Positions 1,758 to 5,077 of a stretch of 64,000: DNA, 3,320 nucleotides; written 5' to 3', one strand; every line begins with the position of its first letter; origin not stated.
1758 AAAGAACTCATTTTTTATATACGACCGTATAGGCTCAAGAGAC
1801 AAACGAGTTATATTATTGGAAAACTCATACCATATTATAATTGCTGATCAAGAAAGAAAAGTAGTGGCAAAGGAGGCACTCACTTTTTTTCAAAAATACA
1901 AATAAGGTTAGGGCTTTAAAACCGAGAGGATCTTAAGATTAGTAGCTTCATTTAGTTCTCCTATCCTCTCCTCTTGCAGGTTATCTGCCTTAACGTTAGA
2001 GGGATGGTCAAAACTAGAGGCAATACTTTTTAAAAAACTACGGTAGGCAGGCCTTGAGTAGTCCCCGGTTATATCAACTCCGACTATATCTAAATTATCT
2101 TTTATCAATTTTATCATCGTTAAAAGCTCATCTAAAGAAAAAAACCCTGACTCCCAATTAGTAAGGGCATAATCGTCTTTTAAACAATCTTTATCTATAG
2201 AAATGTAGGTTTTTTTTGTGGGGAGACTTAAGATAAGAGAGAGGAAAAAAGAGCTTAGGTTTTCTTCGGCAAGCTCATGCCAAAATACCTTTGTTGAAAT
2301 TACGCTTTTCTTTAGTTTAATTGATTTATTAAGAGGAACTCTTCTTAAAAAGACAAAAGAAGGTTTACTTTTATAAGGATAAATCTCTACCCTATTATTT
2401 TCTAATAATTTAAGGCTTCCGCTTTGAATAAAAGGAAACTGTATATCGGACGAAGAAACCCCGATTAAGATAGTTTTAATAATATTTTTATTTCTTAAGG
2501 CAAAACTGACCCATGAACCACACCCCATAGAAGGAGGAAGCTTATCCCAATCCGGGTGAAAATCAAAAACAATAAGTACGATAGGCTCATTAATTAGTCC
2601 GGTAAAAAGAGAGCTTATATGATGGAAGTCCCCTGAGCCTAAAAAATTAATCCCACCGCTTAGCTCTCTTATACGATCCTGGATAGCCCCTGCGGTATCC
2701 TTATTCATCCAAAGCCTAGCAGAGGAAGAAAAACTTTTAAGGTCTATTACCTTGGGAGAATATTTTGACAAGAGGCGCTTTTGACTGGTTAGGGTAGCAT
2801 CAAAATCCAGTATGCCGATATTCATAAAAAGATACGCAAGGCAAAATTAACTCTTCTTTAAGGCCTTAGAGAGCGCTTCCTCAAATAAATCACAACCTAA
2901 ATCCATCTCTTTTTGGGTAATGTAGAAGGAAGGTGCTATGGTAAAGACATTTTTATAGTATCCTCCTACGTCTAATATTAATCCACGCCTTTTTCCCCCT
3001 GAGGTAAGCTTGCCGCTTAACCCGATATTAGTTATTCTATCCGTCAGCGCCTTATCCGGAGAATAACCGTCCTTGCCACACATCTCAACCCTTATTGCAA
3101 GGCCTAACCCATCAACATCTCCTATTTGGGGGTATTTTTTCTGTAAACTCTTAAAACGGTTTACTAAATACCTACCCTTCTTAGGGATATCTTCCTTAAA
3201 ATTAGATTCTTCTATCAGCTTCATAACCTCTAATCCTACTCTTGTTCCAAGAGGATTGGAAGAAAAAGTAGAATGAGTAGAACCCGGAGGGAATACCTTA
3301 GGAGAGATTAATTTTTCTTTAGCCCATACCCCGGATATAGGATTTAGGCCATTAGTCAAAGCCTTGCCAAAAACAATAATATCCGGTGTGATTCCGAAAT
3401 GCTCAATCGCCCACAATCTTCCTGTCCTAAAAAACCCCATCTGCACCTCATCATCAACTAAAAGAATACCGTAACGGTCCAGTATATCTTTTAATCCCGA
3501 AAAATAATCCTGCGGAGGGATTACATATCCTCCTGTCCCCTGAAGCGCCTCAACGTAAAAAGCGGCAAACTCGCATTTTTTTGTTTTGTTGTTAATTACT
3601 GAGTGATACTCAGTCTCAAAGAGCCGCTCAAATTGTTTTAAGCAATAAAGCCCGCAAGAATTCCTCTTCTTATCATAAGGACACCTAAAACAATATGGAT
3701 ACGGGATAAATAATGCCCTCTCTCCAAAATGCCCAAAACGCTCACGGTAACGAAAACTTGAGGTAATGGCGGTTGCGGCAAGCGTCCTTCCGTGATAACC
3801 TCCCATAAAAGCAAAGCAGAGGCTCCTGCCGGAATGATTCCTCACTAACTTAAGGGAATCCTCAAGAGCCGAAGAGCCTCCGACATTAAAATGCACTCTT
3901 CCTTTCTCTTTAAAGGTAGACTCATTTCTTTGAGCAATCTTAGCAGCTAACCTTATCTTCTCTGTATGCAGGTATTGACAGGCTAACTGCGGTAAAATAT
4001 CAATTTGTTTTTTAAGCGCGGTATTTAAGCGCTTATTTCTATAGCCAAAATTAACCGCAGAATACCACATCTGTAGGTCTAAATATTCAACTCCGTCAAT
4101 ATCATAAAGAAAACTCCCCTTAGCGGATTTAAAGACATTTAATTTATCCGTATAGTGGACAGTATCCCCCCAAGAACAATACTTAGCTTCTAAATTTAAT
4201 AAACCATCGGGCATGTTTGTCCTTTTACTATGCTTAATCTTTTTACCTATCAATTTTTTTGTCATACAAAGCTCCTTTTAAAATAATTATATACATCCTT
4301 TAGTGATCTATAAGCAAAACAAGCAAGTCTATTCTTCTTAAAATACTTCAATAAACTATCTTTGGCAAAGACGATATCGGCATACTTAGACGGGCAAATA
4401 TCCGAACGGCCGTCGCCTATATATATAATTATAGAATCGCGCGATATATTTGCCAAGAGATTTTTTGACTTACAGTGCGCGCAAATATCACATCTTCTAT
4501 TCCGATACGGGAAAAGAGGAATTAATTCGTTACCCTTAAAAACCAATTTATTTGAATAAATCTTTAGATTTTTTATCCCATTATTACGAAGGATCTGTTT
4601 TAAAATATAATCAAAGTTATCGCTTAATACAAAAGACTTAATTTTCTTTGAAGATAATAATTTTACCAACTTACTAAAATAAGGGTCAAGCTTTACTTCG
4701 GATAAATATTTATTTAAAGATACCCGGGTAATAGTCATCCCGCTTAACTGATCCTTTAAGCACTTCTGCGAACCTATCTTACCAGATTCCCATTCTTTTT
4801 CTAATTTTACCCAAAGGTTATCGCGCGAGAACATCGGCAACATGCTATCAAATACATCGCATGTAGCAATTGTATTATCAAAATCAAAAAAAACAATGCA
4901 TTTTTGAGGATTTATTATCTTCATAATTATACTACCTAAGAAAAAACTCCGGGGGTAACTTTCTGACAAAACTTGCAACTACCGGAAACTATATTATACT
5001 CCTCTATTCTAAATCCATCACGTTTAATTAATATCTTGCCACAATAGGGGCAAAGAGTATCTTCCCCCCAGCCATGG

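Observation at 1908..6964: Five-gene operon combining an AmmeMemoRadiSam-type radical SAM enzyme with a ThiI-like PP-loop ATPase, HAD phosphatase, class III aminotransferase and arginase-fold hydrolase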

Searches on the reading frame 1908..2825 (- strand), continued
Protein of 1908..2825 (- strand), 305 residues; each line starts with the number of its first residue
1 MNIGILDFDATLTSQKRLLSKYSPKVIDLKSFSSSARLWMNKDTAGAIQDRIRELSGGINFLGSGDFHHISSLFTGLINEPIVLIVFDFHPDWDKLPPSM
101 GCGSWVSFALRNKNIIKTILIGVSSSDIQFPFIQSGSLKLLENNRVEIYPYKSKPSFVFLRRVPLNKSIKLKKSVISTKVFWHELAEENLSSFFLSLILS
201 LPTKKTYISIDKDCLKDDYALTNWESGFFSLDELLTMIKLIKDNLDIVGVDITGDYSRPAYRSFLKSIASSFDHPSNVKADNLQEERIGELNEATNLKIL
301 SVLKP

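Call 39: search_solved_structures(query=A1, max_evalue=1, show_alignments=3)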
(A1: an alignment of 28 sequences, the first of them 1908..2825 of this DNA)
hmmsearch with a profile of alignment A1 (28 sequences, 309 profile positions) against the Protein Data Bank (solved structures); distinct sequences matched with E-value up to 1: 6.
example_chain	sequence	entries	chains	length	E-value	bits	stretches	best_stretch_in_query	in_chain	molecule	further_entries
6vsu_A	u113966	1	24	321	0.0015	21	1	207-257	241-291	Arginase 1, mitochondrial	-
3lhl_A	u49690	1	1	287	0.0022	20.4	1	196-258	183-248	Putative agmatinase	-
4dz4_A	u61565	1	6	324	0.34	13.2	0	48-119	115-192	Agmatinase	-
7lol_A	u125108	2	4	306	0.47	12.8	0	189-257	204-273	Agmatinase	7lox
7lba_A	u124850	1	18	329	0.57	12.5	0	189-257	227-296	Agmatinase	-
6vss_A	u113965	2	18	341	0.64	12.3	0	207-257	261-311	Arginase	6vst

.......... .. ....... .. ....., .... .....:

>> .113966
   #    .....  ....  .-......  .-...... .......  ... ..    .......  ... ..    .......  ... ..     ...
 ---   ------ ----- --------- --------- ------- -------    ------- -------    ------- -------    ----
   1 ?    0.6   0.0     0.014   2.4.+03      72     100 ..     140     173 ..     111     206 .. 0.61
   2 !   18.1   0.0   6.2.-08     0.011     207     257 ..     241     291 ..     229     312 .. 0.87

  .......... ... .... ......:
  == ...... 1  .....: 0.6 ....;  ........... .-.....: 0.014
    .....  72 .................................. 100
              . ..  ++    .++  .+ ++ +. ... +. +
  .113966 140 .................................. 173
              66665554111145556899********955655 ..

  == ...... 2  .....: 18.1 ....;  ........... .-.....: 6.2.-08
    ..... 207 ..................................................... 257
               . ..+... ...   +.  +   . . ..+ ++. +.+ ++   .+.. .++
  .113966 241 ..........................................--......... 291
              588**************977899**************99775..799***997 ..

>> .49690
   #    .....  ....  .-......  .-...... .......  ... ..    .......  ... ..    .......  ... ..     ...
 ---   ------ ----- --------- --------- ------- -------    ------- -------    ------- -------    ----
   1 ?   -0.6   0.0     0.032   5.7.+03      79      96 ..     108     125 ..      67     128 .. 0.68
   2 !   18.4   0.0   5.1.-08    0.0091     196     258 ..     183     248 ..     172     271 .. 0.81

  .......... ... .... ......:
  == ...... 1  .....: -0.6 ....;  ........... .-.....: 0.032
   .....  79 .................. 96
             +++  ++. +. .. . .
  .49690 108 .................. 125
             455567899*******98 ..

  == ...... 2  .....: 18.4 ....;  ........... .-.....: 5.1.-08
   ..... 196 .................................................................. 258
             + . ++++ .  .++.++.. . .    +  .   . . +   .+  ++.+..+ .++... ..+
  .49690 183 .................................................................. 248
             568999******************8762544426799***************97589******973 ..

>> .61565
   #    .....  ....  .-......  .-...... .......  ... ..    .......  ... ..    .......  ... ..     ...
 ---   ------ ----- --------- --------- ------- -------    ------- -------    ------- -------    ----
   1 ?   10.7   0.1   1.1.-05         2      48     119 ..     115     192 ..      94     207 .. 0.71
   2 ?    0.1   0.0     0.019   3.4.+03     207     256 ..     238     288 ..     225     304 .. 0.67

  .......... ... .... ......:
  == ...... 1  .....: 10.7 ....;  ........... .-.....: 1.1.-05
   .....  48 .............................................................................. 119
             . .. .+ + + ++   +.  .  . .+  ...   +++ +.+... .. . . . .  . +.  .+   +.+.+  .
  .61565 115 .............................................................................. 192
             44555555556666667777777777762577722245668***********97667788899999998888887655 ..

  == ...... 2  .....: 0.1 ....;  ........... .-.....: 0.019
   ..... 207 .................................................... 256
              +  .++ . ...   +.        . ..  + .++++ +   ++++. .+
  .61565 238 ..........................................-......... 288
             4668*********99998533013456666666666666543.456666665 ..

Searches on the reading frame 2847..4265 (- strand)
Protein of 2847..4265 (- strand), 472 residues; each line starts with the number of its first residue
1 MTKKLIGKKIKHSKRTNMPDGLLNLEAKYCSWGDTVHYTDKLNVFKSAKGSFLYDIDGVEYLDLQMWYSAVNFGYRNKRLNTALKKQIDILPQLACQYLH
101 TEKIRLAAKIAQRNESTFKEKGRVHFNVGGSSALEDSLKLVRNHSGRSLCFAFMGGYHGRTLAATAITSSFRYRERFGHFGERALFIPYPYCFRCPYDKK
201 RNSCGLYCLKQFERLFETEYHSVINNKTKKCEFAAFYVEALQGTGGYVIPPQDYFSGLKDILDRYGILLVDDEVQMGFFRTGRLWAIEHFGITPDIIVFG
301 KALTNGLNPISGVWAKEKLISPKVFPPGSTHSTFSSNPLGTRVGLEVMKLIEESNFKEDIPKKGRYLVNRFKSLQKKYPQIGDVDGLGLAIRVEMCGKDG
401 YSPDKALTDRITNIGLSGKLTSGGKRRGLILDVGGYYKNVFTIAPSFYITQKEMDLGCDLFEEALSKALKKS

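Call 4: search_protein_families(library=pfam, proteins=[window:2847-4265:-], max_evalue=0.01)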
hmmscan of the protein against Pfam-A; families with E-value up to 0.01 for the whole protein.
window:2847-4265:- (472 aa): 1 family
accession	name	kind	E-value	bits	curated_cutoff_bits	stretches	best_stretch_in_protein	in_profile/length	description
PF00202.27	Aminotran_3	-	9.5e-79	265.4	30.5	1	42-465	10-403/403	Aminotransferase class-III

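Call 5: search_protein_families(library=ncbifam, proteins=[window:2847-4265:-], max_evalue=0.01)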
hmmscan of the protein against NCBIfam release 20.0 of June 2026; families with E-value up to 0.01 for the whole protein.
window:2847-4265:- (472 aa): 69 families (the best 25 are shown)
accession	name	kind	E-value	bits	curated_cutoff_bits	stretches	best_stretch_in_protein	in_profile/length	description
NF004426.0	PRK05769.1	equivalog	1.9e-88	297.2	552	1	43-467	38-439/441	acetyl ornithine aminotransferase family protein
NF005993.0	PRK08117.1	subfamily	1.7e-84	283.9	574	1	42-469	27-431/433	aspartate aminotransferase family protein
NF006228.0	PRK08360.1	equivalog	1.4e-82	277.7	608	1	26-467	10-426/443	aspartate aminotransferase family protein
NF045634.1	LeuMetRace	equivalog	1.3e-70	238.3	800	1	36-466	20-425/432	leucine/methionine racemase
NF005376.0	PRK06918.1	equivalog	9.1e-69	232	676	1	43-471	38-447/451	4-aminobutyrate--2-oxoglutarate transaminase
NF049939.1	HyAminethphonNHLyPbfA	equivalog_domain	1.2e-65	221.7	525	1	41-467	43-441/442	(R)-1-hydroxy-2-aminoethylphosphonate ammonia-lyase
NF005393.0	PRK06938.1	subfamily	2.2e-65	220.8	671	1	45-471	53-468/469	diaminobutyrate--2-oxoglutarate transaminase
TIGR00700.1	GABAtrnsam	equivalog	1.3e-63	215.1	506.65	1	45-466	19-419/420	4-aminobutyrate--2-oxoglutarate transaminase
NF006368.0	PRK08593.1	equivalog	5.1e-63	213.2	570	1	21-467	8-431/448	aspartate aminotransferase family protein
NF004718.0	PRK06062.1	subfamily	1.8e-62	211.4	472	1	40-468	37-449/454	hypothetical protein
TIGR00707.1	argD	subfamily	7.6e-62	209.3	410.05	2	231-398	169-332/381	acetylornithine/succinylornithine family transaminase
NF005386.0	PRK06931.1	equivalog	1.7e-59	201.7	753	1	37-471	35-458/461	diaminobutyrate--2-oxoglutarate transaminase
NF004171.0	PRK05639.1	equivalog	2.6e-59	201.2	639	1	44-469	38-445/457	alanine/serine racemase family protein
NF004755.0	PRK06082.1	equivalog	7.4e-59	199.4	467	1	39-470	52-454/459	aspartate aminotransferase family protein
NF005375.0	PRK06917.1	equivalog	9.6e-59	199.3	535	1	43-471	16-442/448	aspartate aminotransferase family protein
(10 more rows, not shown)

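Call 36: search_solved_structures(query=window:2847-4265:-, max_evalue=1e-20)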
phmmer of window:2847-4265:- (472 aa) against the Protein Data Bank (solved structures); distinct sequences matched with E-value up to 1e-20: 145 (the best 60 are shown).
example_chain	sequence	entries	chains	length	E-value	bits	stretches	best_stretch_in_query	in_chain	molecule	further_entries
9wqz_A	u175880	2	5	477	9.6e-59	202.5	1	45-469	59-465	Alanine/serine racemase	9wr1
7vno_A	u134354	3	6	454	3.9e-57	197.2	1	42-466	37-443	454aa long hypothetical 4-aminobutyrate aminotransferase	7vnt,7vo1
9wrf_A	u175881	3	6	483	1.3e-55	192.2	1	22-469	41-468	Broad substrate specificity amino-acid racemase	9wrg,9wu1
2eo5_A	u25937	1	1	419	6.3e-50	173.5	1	47-461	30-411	419aa long hypothetical aminotransferase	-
7jh3_A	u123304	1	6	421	8e-47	163.2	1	46-466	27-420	4-aminobutyrate aminotransferase PuuE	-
3n5m_A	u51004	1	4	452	1.2e-45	159.4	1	14-455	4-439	Adenosylmethionine-8-amino-7-oxononanoate aminotransferase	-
1szk_A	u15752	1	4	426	9.8e-45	156.3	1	48-466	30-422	4-aminobutyrate aminotransferase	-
1szs_A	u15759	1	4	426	1.9e-44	155.4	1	48-466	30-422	4-aminobutyrate aminotransferase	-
1sf2_A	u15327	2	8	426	1.9e-44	155.4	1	48-466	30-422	4-aminobutyrate aminotransferase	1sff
1szu_A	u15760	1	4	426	6.7e-44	153.6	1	48-466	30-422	4-aminobutyrate aminotransferase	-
4ysn_A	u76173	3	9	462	4.7e-43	150.8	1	19-399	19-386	Putative 4-aminobutyrate aminotransferase | Isoleucine 2-epimerase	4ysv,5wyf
5ll2_A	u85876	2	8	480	6.1e-43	150.4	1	20-399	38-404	Isoleucine 2-epimerase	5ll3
5wya_A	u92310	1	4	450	6.7e-43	150.3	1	22-399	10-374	Isoleucine 2-epimerase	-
6wj8_A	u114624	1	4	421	5e-42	147.4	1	46-408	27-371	4-aminobutyrate aminotransferase PuuE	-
3fcr_A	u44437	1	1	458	7.4e-40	140.3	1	43-455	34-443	putative aminotransferase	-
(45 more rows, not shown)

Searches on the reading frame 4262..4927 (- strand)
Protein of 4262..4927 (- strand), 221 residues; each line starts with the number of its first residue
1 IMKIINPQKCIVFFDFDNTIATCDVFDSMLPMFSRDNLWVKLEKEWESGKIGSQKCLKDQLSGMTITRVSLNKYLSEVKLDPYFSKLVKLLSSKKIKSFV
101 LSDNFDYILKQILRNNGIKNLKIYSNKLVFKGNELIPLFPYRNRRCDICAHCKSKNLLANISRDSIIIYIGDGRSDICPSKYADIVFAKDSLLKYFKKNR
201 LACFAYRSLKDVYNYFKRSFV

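Call 4: search_protein_families(library=pfam, proteins=[window:4262-4927:-], max_evalue=0.01)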
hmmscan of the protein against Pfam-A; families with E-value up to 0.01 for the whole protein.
window:4262-4927:- (221 aa): 3 families
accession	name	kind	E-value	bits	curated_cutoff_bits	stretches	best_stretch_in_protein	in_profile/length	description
PF06888.18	Put_Phosphatase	-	8.3e-16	58.6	27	1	11-182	2-187/234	Putative Phosphatase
PF12710.13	HAD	-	1.4e-06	29.3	27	1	12-177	1-185/189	haloacid dehalogenase-like hydrolase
PF05822.18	UMPH-1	-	0.0066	16.5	23.7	1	66-172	75-187/246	Pyrimidine 5'-nucleotidase (UMPH-1)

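Call 5: search_protein_families(library=ncbifam, proteins=[window:4262-4927:-], max_evalue=0.01)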
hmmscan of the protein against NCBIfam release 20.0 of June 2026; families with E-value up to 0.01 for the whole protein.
window:4262-4927:- (221 aa): 6 families
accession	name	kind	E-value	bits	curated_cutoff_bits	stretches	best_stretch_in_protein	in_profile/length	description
TIGR01489.1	DKMTPPase-SF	subfamily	2.7e-30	105.9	81.55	1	10-190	2-188/188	MtnX-like HAD-IB family phosphatase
TIGR01488.1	HAD-SF-IB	subfamily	3.1e-20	72.9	45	1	12-181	2-175/177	HAD-IB family phosphatase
NF007103.0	PRK09552.1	equivalog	1.2e-19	70.9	292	1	9-218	3-214/220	2-hydroxy-3-keto-5-methylthiopentenyl-1-phosphate phosphatase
TIGR03333.1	salvage_mtnX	equivalog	2.3e-16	60.4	303.2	1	12-217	2-209/214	2-hydroxy-3-keto-5-methylthiopentenyl-1-phosphate phosphatase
TIGR00338.1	serB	equivalog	5.9e-08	32.6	144.15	1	8-188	13-192/219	phosphoserine phosphatase SerB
TIGR01491.1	HAD-SF-IB-PSPlk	hypoth_equivalog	0.0011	18.7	151.9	1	12-187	7-186/201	phosphoserine phosphatase-like hydrolase, archaeal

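Call 37: search_solved_structures(query=window:4262-4927:-, max_evalue=0.001)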
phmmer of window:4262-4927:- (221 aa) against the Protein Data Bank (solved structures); distinct sequences matched with E-value up to 0.001: 8.
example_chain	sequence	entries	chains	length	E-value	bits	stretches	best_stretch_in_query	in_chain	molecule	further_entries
2fea_A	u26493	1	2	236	1.9e-09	41.1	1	8-211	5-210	2-hydroxy-3-keto-5-methylthiopentenyl-1-phosphate phosphatase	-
1f5s_A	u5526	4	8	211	1e-05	28.9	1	8-217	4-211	PHOSPHOSERINE PHOSPHATASE (PSP) | Phosphoserine Phosphatase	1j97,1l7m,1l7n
6q6j_A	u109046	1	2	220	1.3e-05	28.5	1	12-198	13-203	Phosphoserine phosphatase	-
6hyy_A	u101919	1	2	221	1.4e-05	28.4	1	12-198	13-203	Phosphoserine phosphatase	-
6hyj_A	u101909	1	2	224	1.4e-05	28.4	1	12-198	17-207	Phosphoserine phosphatase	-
1nnl_A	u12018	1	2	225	1.4e-05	28.4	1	12-198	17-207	L-3-phosphoserine phosphatase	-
1l8l_A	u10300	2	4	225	4.7e-05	26.7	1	12-198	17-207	L-3-phosphoserine phosphatase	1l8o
1l7o_A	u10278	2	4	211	5.1e-05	26.6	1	8-217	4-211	PHOSPHOSERINE PHOSPHATASE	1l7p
